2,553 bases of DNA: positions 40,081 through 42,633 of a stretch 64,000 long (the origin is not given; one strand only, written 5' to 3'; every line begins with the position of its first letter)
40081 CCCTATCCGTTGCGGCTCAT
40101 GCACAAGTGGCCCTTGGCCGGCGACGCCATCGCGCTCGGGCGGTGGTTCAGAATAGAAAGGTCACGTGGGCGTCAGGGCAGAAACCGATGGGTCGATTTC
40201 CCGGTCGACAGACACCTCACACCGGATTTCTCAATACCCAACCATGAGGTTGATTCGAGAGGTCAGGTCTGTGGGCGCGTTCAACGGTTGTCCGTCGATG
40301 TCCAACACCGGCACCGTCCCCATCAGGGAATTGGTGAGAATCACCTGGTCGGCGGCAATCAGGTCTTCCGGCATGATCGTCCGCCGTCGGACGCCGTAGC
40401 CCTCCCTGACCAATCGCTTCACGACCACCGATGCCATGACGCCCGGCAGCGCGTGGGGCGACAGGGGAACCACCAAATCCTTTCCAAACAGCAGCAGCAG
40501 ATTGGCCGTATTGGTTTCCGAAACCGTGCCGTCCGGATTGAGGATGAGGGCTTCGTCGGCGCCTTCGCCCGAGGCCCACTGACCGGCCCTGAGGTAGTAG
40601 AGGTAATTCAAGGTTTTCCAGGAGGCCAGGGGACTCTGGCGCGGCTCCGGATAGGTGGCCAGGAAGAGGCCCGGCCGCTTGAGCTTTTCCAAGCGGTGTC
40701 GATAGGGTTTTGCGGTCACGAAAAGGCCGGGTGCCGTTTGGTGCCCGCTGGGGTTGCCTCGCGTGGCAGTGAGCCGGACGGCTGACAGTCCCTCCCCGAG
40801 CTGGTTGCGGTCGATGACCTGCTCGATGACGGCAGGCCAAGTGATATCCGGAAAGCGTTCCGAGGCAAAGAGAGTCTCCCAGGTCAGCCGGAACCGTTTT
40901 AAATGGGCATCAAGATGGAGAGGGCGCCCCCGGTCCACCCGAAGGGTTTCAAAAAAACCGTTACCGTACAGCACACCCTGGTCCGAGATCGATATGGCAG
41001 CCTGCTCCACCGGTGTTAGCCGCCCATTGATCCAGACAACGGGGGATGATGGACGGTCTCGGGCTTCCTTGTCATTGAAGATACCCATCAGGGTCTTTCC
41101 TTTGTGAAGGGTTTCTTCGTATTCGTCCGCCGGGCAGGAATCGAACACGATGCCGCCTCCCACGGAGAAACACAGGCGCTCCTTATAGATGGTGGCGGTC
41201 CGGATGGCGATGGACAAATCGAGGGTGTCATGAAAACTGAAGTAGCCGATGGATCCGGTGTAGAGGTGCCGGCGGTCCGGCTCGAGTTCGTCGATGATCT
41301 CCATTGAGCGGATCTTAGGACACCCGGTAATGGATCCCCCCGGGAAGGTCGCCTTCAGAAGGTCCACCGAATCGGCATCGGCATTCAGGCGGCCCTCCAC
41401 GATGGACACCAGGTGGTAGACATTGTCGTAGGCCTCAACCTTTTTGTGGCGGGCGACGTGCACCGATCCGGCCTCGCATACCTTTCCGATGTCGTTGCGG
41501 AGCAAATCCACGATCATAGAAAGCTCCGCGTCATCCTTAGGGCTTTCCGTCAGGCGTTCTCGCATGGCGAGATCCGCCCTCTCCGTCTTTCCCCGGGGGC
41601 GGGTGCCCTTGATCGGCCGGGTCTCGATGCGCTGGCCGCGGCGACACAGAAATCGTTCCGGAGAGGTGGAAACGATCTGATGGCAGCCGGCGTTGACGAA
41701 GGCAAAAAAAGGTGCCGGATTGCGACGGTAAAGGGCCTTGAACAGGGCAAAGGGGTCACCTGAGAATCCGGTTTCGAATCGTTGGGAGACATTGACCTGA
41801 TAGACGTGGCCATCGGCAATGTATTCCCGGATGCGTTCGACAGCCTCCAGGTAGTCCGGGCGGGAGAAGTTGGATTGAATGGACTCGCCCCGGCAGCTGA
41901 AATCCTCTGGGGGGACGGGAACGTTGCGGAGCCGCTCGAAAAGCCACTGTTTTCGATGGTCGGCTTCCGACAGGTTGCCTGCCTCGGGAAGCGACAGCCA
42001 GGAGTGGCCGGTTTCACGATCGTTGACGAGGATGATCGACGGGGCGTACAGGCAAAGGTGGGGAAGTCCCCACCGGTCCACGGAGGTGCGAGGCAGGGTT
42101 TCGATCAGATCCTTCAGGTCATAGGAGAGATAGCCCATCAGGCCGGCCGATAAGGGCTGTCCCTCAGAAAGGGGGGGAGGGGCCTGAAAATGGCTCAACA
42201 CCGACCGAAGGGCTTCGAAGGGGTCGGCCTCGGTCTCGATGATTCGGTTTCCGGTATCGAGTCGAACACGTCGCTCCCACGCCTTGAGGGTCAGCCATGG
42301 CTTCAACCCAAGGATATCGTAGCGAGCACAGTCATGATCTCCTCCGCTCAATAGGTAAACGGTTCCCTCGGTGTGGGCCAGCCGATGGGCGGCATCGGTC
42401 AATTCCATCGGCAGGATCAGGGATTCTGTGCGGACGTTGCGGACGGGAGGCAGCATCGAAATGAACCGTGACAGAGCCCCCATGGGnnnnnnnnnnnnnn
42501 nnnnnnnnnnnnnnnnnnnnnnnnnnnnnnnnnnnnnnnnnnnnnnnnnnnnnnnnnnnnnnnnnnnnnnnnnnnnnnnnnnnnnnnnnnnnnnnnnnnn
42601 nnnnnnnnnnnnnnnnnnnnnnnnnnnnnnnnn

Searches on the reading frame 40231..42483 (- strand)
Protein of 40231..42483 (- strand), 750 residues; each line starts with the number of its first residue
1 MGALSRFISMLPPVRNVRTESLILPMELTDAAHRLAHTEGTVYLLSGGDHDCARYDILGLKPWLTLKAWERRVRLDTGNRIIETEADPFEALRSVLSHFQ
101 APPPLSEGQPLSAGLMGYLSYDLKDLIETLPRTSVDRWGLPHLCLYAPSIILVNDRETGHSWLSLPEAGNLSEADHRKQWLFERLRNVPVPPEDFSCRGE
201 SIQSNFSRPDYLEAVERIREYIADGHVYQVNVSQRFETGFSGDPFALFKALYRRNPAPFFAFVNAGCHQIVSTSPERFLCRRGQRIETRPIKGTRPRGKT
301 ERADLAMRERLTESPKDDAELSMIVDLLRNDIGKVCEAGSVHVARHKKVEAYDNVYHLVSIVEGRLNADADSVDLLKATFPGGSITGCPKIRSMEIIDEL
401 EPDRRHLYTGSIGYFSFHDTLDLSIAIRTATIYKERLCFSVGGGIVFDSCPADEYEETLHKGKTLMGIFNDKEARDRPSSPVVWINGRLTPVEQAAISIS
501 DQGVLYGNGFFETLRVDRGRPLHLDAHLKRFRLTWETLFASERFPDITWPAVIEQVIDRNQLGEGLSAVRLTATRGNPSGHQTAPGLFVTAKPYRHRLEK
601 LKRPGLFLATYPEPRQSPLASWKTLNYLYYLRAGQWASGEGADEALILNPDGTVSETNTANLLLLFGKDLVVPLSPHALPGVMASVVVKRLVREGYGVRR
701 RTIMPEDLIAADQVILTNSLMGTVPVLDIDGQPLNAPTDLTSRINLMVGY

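Call 5: search_protein_families(library=pfam, proteins=[window:40231-42483:-], max_evalue=0.01)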
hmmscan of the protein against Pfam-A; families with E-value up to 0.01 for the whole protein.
window:40231-42483:- (750 aa): 3 families
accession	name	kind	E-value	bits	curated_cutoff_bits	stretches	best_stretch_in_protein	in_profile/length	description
PF00425.24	Chorismate_bind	-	3.1e-89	299.4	27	1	208-461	2-257/257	chorismate binding enzyme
PF01063.24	Aminotran_4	-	1.4e-43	149.8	28.5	1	509-727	1-221/223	Amino-transferase class IV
PF04715.19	Anth_synt_I_N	-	2.2e-22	80.3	23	1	29-158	6-135/140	Anthranilate synthase component I, N terminal region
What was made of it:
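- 40231..43071 (-): Regulated operon: pabA (42487-43071; class-I glutamine amidotransferase) and a fused pabB-pabC gene (40231-42483; chorismate-binding domain plus class IV aminotransferase, i.e. ADC lyase). Pfam (call 5).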

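Call 60: search_protein_families(library=ncbifam, proteins=[window:40231-42483:-], max_evalue=0.00001)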
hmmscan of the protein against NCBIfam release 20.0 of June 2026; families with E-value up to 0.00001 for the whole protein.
window:40231-42483:- (750 aa): 42 families (the best 25 are shown)
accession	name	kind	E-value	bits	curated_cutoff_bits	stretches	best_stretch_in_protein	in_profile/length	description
TIGR00564.1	trpE_most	equivalog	8.9e-112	374.4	517.7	1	33-466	11-451/455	anthranilate synthase component I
TIGR01824.1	PabB-clade2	equivalog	1.8e-104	349.9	408.55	1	113-465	1-355/355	aminodeoxychorismate synthase, component I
TIGR00553.1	pabB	equivalog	5.2e-104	347.9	328.4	1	115-464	1-328/329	aminodeoxychorismate synthase component I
NF004610.0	PRK05940.1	equivalog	1.8e-98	330.3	568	1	87-471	76-461/467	anthranilate synthase component I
NF012009.0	PRK15465.1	equivalog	1.8e-98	330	622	1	34-463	24-445/453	aminodeoxychorismate synthase component 1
NF006563.0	PRK09070.1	equivalog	2.4e-96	323.1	514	1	51-469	36-444/447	aminodeoxychorismate synthase component I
TIGR01820.1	TrpE-arch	equivalog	4.8e-93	312.9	512.05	1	37-465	10-444/449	anthranilate synthase component I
NF010086.0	PRK13571.1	equivalog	1e-88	298.1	693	1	35-466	44-494/510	anthranilate synthase component I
NF005698.0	PRK07508.1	equivalog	1.1e-84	284.2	452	1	201-465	109-375/383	aminodeoxychorismate synthase component I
NF010087.0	PRK13572.1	equivalog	2.4e-74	250.6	580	1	49-468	33-430/435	anthranilate synthase component I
NF010089.0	PRK13574.1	equivalog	1.7e-73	248.1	527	1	79-465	49-414/421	anthranilate synthase component I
NF004530.0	PRK05877.1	equivalog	1.4e-70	238.6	383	1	110-473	76-419/425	aminodeoxychorismate synthase component I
NF010079.0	PRK13564.1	equivalog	6e-68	229.9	471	1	84-466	119-508/521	anthranilate synthase component 1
NF010081.0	PRK13566.1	equivalog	2.3e-63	214.6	645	1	111-477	155-515/729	anthranilate synthase component I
NF010082.0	PRK13567.1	equivalog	4.4e-59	200.4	576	1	184-467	174-465/468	anthranilate synthase component I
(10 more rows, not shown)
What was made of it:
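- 40231..43071 (-): NCBIfam TIGR00553 pabB scores 347.9 bits, above its cutoff of 328.4 (call 60).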
